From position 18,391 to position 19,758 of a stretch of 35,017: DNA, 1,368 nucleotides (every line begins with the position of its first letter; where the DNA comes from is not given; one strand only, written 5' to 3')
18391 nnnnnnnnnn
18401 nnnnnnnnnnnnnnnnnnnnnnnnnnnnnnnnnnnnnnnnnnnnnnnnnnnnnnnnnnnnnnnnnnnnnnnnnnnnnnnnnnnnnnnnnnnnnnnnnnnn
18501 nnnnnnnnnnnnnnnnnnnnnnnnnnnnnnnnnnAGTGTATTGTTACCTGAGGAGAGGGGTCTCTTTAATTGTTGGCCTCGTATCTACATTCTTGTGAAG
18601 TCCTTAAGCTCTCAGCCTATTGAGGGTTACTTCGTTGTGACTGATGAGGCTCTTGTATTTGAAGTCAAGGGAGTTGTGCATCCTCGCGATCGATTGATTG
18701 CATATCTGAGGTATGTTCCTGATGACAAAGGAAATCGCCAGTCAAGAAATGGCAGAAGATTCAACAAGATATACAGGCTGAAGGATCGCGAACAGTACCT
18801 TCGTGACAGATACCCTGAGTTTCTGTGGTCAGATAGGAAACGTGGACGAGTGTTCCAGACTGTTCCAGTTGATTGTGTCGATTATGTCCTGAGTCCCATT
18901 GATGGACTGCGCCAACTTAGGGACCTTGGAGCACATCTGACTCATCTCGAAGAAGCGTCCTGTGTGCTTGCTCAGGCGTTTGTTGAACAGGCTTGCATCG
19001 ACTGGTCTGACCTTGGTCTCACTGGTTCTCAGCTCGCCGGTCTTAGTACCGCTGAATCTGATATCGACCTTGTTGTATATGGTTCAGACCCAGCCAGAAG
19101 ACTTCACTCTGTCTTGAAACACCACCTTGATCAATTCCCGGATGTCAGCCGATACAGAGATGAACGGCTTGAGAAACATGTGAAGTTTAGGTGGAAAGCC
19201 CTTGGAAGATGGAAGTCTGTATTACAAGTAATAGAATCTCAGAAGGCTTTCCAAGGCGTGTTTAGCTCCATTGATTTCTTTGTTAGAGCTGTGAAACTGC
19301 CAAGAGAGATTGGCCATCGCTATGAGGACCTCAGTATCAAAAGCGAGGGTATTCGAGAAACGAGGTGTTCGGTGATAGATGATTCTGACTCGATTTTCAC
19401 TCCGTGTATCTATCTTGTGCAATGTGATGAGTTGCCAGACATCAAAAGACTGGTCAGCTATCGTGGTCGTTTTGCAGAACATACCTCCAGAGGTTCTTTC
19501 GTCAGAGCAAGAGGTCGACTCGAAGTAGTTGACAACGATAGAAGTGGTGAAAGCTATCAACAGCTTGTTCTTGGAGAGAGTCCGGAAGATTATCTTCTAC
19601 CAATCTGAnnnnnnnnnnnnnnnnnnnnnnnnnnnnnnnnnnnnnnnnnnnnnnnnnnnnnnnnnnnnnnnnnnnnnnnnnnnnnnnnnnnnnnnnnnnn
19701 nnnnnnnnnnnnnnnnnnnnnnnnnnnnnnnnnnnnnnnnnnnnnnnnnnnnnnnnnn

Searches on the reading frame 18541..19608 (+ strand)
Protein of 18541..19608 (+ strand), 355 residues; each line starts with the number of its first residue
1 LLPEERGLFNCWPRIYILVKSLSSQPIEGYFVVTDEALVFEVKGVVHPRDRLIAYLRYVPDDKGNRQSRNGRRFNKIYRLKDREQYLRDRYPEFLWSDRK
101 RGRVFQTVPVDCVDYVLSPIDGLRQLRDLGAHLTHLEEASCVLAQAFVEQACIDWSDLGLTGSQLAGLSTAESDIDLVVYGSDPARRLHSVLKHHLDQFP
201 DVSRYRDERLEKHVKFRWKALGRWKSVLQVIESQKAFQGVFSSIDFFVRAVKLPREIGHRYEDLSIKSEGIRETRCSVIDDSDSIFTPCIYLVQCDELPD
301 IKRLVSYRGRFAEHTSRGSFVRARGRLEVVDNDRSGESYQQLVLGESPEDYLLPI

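Call 7: search_protein_families(library=pfam, proteins=[window:18541-19608:+])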
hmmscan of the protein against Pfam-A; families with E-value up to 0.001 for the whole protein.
window:18541-19608:+ (355 aa): 1 family
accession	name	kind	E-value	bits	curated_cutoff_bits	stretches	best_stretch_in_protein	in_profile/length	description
PF01909.29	NTP_transf_2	-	9.9e-05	23.1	21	1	157-218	16-59/93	Nucleotidyltransferase domain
